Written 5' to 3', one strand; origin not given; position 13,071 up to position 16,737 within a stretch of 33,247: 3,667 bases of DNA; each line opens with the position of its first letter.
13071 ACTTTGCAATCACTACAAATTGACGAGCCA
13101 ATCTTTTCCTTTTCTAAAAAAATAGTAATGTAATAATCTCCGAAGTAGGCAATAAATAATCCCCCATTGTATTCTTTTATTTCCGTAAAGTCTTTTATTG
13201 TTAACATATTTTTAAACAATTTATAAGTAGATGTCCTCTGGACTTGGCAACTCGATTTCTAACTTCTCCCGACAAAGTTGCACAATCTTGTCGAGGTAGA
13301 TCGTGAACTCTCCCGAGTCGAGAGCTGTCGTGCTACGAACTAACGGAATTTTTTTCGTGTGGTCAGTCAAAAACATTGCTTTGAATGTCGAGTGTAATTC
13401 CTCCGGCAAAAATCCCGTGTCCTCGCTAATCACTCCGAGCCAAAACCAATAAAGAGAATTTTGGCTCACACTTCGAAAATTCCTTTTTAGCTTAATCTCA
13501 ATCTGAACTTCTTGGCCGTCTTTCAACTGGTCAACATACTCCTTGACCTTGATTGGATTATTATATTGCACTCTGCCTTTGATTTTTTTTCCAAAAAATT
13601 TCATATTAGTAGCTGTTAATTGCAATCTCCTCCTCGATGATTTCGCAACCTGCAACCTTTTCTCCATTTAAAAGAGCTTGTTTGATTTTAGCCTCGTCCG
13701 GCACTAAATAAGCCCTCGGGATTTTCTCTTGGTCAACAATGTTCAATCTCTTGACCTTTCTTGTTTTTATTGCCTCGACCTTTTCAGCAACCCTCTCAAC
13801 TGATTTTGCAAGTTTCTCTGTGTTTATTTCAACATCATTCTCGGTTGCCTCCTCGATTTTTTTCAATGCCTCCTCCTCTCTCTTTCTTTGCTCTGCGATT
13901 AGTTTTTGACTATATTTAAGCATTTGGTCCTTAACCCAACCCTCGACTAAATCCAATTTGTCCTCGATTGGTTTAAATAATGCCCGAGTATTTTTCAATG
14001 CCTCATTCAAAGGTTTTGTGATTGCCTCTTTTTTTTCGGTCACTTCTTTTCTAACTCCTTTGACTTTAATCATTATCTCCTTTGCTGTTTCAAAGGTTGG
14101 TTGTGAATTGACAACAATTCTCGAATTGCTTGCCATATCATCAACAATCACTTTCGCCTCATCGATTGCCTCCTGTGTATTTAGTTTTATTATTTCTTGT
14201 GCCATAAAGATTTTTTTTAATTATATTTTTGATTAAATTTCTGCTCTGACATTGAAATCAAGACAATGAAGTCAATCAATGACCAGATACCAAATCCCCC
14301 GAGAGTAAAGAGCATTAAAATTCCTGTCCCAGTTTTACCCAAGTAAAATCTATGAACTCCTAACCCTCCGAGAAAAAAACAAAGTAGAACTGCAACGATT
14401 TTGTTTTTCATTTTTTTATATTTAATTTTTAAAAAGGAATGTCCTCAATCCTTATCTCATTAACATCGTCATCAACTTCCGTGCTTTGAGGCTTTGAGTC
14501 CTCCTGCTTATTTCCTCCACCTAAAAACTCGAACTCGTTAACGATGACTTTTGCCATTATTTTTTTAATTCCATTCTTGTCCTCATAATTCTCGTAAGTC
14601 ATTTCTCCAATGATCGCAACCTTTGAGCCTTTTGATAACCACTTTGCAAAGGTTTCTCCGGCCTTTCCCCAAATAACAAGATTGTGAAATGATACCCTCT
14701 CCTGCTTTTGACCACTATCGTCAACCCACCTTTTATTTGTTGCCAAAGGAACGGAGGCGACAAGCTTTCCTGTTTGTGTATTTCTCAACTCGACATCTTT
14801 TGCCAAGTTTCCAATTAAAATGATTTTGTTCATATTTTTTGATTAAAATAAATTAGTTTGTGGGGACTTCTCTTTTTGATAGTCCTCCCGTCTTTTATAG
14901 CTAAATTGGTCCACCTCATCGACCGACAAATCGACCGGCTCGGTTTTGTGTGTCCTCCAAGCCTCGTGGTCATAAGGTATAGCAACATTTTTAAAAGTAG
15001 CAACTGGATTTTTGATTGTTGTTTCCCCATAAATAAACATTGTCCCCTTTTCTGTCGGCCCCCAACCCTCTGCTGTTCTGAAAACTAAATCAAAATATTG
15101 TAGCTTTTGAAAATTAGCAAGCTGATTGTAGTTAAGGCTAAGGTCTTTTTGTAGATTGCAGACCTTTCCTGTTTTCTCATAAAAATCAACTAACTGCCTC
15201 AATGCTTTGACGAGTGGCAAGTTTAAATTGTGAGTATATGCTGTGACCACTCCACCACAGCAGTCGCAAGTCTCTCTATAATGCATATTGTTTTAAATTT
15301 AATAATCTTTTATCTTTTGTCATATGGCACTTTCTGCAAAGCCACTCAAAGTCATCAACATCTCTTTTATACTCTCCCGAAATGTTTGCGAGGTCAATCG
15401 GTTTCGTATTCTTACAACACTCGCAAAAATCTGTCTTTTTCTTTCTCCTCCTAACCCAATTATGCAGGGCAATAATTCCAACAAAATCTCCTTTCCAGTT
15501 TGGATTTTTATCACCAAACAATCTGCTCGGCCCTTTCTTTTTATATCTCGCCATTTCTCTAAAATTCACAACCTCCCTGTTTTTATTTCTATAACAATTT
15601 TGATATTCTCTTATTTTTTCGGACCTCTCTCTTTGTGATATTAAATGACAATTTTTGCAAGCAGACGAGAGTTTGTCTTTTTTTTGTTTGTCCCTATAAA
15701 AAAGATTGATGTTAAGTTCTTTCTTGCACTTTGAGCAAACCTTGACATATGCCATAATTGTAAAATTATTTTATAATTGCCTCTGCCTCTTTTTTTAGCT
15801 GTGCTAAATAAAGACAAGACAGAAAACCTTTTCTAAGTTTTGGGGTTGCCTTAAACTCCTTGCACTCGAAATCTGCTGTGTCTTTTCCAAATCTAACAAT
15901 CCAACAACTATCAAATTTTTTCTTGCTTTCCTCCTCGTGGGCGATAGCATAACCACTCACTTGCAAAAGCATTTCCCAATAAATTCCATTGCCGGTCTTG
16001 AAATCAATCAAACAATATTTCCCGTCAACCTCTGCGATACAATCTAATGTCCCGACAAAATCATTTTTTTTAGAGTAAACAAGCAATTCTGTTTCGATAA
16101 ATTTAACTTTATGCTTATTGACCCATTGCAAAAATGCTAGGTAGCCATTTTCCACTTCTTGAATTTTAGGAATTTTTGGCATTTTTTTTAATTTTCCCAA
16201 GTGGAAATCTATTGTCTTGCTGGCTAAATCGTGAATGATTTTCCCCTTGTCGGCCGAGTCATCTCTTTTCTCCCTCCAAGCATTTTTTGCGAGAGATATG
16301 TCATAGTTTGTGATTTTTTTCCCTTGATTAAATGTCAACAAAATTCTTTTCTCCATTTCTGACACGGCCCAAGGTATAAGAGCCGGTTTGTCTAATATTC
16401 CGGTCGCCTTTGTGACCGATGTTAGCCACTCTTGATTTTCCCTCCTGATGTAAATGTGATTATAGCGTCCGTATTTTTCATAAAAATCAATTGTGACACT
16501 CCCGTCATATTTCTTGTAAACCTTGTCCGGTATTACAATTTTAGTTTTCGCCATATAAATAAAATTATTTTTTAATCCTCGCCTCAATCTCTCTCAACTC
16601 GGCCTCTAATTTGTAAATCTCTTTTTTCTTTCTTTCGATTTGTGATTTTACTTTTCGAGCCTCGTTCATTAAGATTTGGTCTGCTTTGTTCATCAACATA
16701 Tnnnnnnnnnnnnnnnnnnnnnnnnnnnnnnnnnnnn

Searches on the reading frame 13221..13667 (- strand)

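Call 34: search_protein_families(library=phrogs, proteins=[window:13221-13667:-], max_evalue=0.001)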
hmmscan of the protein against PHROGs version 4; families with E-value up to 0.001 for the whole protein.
window:13221-13667:- (148 aa): 1 family
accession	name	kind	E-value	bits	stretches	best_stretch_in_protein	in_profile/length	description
phrog_72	-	DNA, RNA and nucleotide metabolism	9.7e-20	72.3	1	44-147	31-149/161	NinB/ Orf homologous recombination mediator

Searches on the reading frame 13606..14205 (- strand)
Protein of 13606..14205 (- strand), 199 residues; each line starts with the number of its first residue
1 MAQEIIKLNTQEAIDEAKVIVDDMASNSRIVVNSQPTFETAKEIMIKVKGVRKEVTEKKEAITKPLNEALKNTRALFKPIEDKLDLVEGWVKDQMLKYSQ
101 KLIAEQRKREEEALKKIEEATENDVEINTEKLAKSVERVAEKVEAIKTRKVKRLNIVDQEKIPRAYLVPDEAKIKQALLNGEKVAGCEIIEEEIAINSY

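Call 34: search_protein_families(library=phrogs, proteins=[window:13606-14205:-], max_evalue=0.001)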
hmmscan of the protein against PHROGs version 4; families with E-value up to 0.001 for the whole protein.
window:13606-14205:- (199 aa): 2 families
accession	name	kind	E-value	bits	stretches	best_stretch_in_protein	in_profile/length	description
phrog_10477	-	DNA, RNA and nucleotide metabolism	4.5e-10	40.9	1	3-194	16-241/243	exonuclease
phrog_253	-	DNA, RNA and nucleotide metabolism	2.6e-06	28.4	1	64-193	26-161/169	Mu Gam-like end protection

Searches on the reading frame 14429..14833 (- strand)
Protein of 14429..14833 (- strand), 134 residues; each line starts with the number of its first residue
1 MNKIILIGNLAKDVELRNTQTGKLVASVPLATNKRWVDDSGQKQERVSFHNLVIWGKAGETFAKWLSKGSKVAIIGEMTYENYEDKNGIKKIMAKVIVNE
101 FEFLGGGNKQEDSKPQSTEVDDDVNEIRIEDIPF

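Call 34: search_protein_families(library=phrogs, proteins=[window:14429-14833:-], max_evalue=0.001)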
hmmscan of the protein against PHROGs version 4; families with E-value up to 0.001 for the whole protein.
window:14429-14833:- (134 aa): 2 families
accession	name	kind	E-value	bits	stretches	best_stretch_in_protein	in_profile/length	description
phrog_44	-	DNA, RNA and nucleotide metabolism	1.8e-40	140.4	1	1-134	87-228/271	single strand DNA binding protein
phrog_25370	-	unknown function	4.4e-11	43.3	1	1-46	2-47/48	-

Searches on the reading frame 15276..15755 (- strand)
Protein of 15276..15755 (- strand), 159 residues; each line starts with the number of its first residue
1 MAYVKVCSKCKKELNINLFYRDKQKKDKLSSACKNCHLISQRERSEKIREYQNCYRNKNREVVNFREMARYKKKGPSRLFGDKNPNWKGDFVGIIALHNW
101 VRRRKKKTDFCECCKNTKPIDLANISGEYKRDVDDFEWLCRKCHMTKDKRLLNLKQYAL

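Call 34: search_protein_families(library=phrogs, proteins=[window:15276-15755:-], max_evalue=0.001)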
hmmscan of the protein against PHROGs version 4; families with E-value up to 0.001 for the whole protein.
window:15276-15755:- (159 aa): 6 families
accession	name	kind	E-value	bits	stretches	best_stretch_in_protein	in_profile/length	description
phrog_2340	-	DNA, RNA and nucleotide metabolism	5.3e-10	40.7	1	4-146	8-158/171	endonuclease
phrog_1035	-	DNA, RNA and nucleotide metabolism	5.6e-07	30.7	1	2-147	61-169/271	endonuclease VII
phrog_5558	-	moron, auxiliary metabolic gene and host takeover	1.5e-06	29.4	1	5-49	9-51/130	Lar-like restriction alleviation protein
phrog_2255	-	DNA, RNA and nucleotide metabolism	1.9e-06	28.5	1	4-63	53-104/211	HNH endonuclease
phrog_6611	-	unknown function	2.7e-05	25.4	1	4-38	141-175/180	-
phrog_2633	-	DNA, RNA and nucleotide metabolism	0.00012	23.3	1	4-56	13-62/142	endonuclease VII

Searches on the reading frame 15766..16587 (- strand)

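Call 34: search_protein_families(library=phrogs, proteins=[window:15766-16587:-], max_evalue=0.001)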
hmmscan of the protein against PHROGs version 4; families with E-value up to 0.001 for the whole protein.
window:15766-16587:- (273 aa): 4 families
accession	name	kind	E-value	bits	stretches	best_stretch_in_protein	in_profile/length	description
phrog_298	-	DNA, RNA and nucleotide metabolism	6.7e-27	95.6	1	43-239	55-233/293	exonuclease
phrog_466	-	DNA, RNA and nucleotide metabolism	2.3e-09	38.1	1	90-218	192-319/446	exonuclease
phrog_3953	-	DNA, RNA and nucleotide metabolism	3.4e-08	34.4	1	92-214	23-127/186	exonuclease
phrog_69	-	DNA, RNA and nucleotide metabolism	2.2e-07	31.3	1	105-234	115-269/501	exonuclease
